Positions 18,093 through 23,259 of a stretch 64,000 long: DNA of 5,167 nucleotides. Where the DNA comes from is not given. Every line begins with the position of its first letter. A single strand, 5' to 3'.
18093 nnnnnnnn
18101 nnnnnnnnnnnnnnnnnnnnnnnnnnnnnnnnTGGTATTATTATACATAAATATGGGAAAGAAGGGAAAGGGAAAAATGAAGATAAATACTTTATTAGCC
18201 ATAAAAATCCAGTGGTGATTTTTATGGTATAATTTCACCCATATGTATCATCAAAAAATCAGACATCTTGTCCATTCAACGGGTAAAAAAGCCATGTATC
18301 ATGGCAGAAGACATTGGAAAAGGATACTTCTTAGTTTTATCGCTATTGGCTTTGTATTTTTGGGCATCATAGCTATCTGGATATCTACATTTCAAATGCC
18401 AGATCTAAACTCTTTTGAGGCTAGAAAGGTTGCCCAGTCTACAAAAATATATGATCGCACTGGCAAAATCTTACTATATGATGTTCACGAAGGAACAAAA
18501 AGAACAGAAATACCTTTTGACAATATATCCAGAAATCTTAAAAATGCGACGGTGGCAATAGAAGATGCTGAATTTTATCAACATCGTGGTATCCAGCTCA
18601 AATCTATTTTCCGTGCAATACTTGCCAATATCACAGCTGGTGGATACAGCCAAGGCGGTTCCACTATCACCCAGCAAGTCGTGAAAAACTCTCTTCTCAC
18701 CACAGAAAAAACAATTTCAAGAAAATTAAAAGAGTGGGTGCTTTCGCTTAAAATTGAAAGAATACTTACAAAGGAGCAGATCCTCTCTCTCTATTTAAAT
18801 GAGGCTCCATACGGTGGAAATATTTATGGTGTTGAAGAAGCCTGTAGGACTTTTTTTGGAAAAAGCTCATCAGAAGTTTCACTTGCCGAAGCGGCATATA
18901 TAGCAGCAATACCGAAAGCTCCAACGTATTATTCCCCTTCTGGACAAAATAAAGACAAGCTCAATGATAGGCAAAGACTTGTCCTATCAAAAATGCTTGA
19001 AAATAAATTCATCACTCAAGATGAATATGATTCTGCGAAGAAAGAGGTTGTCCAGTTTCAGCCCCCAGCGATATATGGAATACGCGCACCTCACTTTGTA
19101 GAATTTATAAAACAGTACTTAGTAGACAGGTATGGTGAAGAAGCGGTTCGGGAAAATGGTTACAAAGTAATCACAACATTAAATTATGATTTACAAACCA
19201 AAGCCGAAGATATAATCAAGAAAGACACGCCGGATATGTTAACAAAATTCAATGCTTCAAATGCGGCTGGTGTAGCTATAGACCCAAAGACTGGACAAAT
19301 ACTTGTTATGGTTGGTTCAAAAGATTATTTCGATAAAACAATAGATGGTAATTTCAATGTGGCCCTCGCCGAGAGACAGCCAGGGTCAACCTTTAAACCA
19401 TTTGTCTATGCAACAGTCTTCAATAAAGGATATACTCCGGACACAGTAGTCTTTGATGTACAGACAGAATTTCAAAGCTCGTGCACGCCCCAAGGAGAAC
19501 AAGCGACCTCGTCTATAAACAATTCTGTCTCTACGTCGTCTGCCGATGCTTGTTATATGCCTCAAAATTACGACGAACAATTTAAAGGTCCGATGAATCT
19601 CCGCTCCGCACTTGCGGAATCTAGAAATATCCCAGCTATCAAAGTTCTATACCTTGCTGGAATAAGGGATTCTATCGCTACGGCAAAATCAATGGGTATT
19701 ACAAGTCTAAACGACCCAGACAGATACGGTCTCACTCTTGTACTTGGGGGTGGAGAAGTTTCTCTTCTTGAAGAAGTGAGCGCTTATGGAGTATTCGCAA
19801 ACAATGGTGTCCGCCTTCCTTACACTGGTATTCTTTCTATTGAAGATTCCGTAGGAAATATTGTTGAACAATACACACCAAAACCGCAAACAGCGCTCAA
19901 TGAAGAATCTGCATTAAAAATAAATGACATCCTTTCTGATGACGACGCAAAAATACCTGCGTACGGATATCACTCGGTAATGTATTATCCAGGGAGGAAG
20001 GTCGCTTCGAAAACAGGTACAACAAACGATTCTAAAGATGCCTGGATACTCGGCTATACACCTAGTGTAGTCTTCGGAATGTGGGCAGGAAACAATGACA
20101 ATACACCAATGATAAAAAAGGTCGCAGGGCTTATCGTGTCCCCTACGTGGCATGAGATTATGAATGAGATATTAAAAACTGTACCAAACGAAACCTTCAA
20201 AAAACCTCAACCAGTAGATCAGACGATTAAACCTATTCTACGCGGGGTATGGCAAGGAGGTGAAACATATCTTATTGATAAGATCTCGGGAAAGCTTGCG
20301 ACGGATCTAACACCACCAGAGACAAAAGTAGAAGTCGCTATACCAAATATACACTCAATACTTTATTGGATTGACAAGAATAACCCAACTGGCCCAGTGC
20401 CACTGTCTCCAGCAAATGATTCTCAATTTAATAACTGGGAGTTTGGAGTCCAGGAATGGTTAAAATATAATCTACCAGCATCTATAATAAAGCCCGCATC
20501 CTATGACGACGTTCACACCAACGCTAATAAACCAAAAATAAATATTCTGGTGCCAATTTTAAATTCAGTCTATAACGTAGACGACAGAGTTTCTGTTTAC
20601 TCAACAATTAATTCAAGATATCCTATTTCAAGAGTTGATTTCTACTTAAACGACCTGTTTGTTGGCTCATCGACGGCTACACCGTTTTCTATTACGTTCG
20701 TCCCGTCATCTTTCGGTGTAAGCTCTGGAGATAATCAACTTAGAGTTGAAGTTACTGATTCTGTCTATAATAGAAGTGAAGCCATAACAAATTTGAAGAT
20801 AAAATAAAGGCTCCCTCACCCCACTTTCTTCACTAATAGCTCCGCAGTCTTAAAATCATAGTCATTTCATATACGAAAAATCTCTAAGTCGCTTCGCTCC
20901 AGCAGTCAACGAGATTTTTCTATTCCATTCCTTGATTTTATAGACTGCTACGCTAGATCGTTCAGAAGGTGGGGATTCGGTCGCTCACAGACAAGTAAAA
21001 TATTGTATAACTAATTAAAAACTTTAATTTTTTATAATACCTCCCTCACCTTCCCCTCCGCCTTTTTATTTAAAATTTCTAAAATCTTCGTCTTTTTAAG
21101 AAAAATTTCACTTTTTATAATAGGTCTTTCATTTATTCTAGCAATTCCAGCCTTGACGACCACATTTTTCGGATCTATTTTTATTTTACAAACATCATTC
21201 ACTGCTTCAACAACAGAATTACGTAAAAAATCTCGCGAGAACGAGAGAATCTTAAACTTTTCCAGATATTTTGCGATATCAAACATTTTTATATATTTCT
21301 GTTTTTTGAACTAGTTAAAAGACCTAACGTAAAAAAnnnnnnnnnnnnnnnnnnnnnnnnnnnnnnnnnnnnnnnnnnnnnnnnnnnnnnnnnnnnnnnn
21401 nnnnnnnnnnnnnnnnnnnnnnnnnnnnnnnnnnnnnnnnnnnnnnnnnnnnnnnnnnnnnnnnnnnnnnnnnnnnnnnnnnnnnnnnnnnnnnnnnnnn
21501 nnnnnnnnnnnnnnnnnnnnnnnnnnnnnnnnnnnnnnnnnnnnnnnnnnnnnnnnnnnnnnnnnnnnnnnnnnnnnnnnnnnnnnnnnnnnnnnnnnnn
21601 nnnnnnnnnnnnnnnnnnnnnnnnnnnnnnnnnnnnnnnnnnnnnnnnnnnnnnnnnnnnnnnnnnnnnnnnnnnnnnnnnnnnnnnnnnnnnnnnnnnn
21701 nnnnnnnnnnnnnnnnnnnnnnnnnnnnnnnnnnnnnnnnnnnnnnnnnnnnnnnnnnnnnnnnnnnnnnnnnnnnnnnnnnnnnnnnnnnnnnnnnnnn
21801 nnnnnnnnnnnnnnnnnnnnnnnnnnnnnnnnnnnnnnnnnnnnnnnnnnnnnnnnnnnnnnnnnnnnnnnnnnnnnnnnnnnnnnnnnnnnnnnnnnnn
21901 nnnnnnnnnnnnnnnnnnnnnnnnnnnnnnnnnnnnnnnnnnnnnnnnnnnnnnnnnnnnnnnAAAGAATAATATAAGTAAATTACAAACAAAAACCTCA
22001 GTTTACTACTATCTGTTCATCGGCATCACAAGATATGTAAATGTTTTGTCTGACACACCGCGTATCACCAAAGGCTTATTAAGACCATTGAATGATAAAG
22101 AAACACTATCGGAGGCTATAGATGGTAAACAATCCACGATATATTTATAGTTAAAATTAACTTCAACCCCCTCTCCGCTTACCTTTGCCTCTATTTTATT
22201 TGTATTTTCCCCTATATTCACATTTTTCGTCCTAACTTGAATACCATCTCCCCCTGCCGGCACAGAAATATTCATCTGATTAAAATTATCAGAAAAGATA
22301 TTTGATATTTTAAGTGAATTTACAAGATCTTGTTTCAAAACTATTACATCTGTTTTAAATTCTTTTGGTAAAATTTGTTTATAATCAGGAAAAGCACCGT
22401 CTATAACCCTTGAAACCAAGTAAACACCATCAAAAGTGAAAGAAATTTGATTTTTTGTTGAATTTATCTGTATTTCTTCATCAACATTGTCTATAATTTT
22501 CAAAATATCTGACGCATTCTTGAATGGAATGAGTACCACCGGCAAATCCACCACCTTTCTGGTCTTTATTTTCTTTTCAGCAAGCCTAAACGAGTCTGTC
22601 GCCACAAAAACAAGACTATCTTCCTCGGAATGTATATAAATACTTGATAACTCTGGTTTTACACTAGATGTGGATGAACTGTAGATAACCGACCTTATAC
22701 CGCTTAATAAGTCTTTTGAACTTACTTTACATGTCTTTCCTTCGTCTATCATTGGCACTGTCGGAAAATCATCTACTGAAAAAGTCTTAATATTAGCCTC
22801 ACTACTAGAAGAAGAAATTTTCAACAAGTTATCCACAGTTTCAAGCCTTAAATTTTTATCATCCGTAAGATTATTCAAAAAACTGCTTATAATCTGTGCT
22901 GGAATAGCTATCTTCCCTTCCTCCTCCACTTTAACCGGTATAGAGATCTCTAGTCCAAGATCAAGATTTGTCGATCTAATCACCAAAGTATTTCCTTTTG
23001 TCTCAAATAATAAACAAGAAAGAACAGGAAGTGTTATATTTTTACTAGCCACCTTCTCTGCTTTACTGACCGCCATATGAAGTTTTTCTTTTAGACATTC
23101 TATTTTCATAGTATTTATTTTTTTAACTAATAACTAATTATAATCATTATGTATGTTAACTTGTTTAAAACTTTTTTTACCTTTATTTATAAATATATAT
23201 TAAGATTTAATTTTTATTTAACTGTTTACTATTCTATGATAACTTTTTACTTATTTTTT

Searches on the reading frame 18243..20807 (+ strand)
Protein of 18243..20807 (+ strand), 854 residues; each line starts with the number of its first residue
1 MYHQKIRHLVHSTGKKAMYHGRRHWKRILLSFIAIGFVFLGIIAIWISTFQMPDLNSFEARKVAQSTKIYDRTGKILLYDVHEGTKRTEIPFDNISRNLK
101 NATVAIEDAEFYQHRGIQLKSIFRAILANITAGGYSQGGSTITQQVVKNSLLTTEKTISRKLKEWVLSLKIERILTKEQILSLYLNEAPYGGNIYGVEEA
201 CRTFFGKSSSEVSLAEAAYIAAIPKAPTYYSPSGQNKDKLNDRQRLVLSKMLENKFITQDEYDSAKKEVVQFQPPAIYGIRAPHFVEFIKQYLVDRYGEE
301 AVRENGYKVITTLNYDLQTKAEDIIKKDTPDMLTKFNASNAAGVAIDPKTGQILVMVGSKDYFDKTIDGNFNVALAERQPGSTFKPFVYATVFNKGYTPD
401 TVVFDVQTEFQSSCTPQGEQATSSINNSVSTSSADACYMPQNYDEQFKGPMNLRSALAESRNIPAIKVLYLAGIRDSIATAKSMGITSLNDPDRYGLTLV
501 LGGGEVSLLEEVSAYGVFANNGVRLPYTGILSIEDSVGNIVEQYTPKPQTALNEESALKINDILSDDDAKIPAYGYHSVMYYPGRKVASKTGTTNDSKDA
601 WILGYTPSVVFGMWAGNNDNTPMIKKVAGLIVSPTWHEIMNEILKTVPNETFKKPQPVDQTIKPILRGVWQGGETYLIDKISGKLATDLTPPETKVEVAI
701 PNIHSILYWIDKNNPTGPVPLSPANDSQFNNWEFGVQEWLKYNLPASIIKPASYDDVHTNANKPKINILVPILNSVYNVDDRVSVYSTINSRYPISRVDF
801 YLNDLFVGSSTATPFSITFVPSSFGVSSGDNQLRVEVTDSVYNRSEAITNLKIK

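Call 95: search_protein_families(library=pfam, proteins=[window:18243-20807:+], max_evalue=0.000001)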
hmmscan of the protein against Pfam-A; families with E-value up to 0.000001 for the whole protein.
window:18243-20807:+ (854 aa): 2 families
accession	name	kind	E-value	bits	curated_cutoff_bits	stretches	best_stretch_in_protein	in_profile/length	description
PF00912.28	Transgly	-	1.6e-60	204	27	1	81-251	8-177/178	Transglycosylase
PF00905.27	Transpeptidase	-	8.1e-21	74.9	22.1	1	343-608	3-267/299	Penicillin binding protein transpeptidase domain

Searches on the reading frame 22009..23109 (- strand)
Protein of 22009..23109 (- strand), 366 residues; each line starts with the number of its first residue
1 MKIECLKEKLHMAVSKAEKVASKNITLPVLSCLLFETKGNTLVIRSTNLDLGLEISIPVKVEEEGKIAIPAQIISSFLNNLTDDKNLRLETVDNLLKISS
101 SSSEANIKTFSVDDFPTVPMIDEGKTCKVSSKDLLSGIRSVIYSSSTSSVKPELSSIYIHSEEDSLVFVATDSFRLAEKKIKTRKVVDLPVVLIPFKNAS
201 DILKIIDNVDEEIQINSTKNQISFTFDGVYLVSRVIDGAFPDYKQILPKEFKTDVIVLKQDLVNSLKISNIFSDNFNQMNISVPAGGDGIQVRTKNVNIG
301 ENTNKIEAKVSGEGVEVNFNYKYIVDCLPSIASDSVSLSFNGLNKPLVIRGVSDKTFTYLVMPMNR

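Call 95: search_protein_families(library=pfam, proteins=[window:22009-23109:-], max_evalue=0.000001)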
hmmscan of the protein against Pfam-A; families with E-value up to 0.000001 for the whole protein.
window:22009-23109:- (366 aa): 3 families
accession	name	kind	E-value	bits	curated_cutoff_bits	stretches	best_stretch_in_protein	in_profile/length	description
PF02767.21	DNA_pol3_beta_2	-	1.4e-27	96.7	27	1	129-242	2-116/116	DNA polymerase III beta subunit, central domain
PF00712.24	DNA_pol3_beta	-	3.4e-24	85.7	24.4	1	1-119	1-120/120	DNA polymerase III beta subunit, N-terminal domain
PF02768.20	DNA_pol3_beta_3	-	4.5e-22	78.6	27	1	244-364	1-120/121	DNA polymerase III beta subunit, C-terminal domain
